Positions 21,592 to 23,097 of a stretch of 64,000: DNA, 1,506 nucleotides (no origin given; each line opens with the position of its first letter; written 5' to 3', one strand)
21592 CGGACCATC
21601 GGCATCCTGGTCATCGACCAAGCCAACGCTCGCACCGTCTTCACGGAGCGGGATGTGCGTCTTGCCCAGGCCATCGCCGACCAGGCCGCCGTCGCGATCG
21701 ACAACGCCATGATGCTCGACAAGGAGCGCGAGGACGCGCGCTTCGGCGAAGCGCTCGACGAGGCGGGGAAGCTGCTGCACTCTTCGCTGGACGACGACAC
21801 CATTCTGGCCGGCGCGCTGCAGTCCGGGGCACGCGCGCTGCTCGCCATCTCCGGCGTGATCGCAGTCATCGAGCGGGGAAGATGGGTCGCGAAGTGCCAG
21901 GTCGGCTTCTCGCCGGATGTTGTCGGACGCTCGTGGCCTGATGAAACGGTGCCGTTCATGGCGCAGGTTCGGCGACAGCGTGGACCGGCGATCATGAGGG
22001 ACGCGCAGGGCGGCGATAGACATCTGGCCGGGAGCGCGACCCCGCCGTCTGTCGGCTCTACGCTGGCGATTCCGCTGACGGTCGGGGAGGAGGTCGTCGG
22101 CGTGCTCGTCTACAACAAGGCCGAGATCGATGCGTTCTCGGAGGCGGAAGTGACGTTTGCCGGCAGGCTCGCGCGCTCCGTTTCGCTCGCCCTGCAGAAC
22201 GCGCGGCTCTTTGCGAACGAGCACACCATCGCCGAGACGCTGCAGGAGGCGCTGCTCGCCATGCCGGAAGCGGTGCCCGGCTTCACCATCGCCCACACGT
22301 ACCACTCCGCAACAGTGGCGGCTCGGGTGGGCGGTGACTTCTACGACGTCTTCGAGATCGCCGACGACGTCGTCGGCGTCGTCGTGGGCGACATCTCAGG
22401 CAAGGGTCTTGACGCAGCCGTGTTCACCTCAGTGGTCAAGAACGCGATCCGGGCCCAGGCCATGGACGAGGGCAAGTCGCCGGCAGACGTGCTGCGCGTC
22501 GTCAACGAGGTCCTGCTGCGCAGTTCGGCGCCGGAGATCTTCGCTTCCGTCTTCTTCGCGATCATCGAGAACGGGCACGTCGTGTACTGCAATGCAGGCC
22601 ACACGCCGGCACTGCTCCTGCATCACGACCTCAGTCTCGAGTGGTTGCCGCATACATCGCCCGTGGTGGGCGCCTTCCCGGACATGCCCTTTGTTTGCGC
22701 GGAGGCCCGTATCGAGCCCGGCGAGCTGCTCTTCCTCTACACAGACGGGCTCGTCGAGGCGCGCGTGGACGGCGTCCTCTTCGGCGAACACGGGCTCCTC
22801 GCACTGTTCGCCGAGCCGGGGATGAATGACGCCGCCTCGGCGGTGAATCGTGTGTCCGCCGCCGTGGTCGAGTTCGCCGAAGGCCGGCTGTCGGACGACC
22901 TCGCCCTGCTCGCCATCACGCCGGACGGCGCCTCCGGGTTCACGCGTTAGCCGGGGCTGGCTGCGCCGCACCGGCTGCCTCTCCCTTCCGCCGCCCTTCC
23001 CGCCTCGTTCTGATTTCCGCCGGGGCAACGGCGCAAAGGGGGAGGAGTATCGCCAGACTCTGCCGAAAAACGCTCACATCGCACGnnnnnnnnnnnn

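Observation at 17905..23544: Second, 1680-aa RsbW-PAS2-GAFn-PP2C paralog followed directly by a stand-alone RsbW-like anti-sigma factor; no STAS partner in the window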

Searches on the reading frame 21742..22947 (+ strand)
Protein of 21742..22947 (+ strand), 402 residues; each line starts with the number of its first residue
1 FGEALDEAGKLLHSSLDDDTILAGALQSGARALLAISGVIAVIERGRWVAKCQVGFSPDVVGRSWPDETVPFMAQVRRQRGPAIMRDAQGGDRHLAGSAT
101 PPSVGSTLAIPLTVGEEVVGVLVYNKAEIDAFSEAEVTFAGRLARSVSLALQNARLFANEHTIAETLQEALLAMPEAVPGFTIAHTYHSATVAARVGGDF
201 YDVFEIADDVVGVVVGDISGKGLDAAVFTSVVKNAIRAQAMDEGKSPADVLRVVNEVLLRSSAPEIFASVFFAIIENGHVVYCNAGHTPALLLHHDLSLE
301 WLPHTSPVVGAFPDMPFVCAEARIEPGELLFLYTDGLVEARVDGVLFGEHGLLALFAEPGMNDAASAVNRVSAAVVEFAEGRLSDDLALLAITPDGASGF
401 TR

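Call 85: predict_structure(alignment_id=A4)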
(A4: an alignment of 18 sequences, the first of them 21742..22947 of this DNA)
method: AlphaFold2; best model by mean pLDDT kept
length: 402 residues; sequences in the alignment: 18
mean_pLDDT: 88.1   pTM: 0.67
mean pLDDT of the five models: 88.1, 87.5, 86.9, 86.8, 86.1
residues with pLDDT >= 90: 253; 70-90: 118; 50-70: 26; < 50: 5
segments of 3 or more residues with pLDDT < 50: 398-402
pLDDT, mean of each block of 10 residues (from residue 1): 63 63 89 93 92 83 91 93 91 83 92 91 95 94 89 72 72 82 92 77 92 95 85 94 94 93 86 96 97 95 96 94 96 94 89 93 95 94 90 72 34
secondary structure, 60 per line:
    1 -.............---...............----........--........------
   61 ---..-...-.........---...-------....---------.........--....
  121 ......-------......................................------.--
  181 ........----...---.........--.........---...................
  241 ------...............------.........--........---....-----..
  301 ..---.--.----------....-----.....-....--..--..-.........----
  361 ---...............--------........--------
elements in order: H2-14 H18-32 E37-44 E47-54 H71-79 E83-85 H93-96 E106-114 E117-126 H134-171 E181-188 E199-207 E210-218 H222-240 H247-261 E268-276 E279-286 E290-293 E299-302 E320-323 E329-333 H335-338 H348-356 H364-378 E387-394

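Call 87: fold_search(model_id=the predicted structure, library=pdb)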
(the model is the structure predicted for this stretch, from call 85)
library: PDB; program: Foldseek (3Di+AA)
matches with E <= 10: 1189; with E <= 0.001: 552
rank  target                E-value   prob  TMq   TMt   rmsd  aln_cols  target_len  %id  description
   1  3f79_B                1.0e-13  1.00  0.47  0.79   3.9       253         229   20  Structure of pseudo-centered cell crystal form of the C-terminal phosphatase domain of P. aeruginosa RssB (released 2009-11-24)
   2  3ke6_B                2.3e-13  1.00  0.47  0.54   3.5       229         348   27  The crystal structure of the RsbU and RsbW domains of Rv1364c from Mycobacterium tuberculosis (released 2010-11-10)
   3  3ke6_A                5.9e-13  1.00  0.46  0.52   3.5       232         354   27  The crystal structure of the RsbU and RsbW domains of Rv1364c from Mycobacterium tuberculosis (released 2010-11-10)
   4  3f79_D                5.9e-13  1.00  0.47  0.79   3.9       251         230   18  Structure of pseudo-centered cell crystal form of the C-terminal phosphatase domain of P. aeruginosa RssB (released 2009-11-24)
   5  5mqh                  8.2e-13  1.00  0.44  0.72   5.0       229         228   15  Structure of the Phosphatase Domain of the Cell Fate Determinant SpoIIE from Bacillus subtilis in a crystal form without (released 2017-05-31)
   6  3f79_C                9.1e-13  1.00  0.47  0.79   3.8       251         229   20  Structure of pseudo-centered cell crystal form of the C-terminal phosphatase domain of P. aeruginosa RssB (released 2009-11-24)
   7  5ucg_B                9.7e-13  1.00  0.47  0.55  22.2       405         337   11  Structure of the PP2C Phosphatase Domain and a Fragment of the Regulatory Domain of the Cell Fate Determinant SpoIIE f (released 2017-05-31)
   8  5ucg_A                1.9e-12  1.00  0.48  0.55  22.1       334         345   12  Structure of the PP2C Phosphatase Domain and a Fragment of the Regulatory Domain of the Cell Fate Determinant SpoIIE f (released 2017-05-31)
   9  3es2_A                2.0e-12  1.00  0.46  0.77   4.0       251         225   19  Structure of the C-terminal phosphatase domain of P. aeruginonsa RssB (released 2009-10-20)
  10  3f79_F                2.1e-12  1.00  0.44  0.72   6.3       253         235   20  Structure of pseudo-centered cell crystal form of the C-terminal phosphatase domain of P. aeruginosa RssB (released 2009-11-24)
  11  3pu9_A                3.9e-12  1.00  0.49  0.80   2.7       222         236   18  Crystal structure of serine/threonine phosphatase Sphaerobacter thermophilus DSM 20745 (released 2010-12-22)
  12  5ucg_C                4.9e-12  1.00  0.46  0.55  20.4       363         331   11  Structure of the PP2C Phosphatase Domain and a Fragment of the Regulatory Domain of the Cell Fate Determinant SpoIIE f (released 2017-05-31)
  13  6k4e_B                5.8e-12  1.00  0.49  0.78   3.4       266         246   19  SiaA-PP2C domain of Pseudomonas aeruginosa (released 2019-06-26)
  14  3f79_E                7.2e-12  1.00  0.47  0.76   3.9       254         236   19  Structure of pseudo-centered cell crystal form of the C-terminal phosphatase domain of P. aeruginosa RssB (released 2009-11-24)
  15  3eq2_A                8.1e-12  1.00  0.49  0.53   4.1       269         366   18  Structure of Hexagonal Crystal form of Pseudomonas aeruginosa RssB (released 2009-10-20)
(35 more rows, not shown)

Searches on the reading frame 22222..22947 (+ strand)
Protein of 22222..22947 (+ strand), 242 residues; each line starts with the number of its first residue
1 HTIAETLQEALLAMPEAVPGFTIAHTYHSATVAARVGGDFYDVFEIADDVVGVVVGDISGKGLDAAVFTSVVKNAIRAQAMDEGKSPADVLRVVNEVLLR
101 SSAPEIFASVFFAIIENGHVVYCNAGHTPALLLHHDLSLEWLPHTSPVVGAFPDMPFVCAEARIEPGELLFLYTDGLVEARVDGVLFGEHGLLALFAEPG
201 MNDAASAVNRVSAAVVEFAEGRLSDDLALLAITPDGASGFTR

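Call 50: search_solved_structures(query=window:22222-22947:+, max_evalue=0.001, show_alignments=2)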
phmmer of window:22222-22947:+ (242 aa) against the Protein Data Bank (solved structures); distinct sequences matched with E-value up to 0.001: 6.
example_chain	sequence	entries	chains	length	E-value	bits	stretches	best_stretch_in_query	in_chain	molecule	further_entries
3ke6_A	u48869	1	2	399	8.4e-16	61.3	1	8-180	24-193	Protein Rv1364c/MT1410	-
5mqh_A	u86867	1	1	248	3.1e-07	33.3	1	27-233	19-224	Serine phosphatase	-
3t91_A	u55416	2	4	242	7.1e-07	32.1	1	27-233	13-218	Stage II sporulation protein E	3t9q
3es2_A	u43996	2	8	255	1.3e-06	31.2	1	15-188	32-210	Probable two-component response regulator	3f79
5ucg_A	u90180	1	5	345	2.1e-06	30.5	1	27-233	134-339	Stage II sporulation protein E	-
3eq2_A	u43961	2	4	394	4e-06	29.6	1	15-188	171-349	Probable two-component response regulator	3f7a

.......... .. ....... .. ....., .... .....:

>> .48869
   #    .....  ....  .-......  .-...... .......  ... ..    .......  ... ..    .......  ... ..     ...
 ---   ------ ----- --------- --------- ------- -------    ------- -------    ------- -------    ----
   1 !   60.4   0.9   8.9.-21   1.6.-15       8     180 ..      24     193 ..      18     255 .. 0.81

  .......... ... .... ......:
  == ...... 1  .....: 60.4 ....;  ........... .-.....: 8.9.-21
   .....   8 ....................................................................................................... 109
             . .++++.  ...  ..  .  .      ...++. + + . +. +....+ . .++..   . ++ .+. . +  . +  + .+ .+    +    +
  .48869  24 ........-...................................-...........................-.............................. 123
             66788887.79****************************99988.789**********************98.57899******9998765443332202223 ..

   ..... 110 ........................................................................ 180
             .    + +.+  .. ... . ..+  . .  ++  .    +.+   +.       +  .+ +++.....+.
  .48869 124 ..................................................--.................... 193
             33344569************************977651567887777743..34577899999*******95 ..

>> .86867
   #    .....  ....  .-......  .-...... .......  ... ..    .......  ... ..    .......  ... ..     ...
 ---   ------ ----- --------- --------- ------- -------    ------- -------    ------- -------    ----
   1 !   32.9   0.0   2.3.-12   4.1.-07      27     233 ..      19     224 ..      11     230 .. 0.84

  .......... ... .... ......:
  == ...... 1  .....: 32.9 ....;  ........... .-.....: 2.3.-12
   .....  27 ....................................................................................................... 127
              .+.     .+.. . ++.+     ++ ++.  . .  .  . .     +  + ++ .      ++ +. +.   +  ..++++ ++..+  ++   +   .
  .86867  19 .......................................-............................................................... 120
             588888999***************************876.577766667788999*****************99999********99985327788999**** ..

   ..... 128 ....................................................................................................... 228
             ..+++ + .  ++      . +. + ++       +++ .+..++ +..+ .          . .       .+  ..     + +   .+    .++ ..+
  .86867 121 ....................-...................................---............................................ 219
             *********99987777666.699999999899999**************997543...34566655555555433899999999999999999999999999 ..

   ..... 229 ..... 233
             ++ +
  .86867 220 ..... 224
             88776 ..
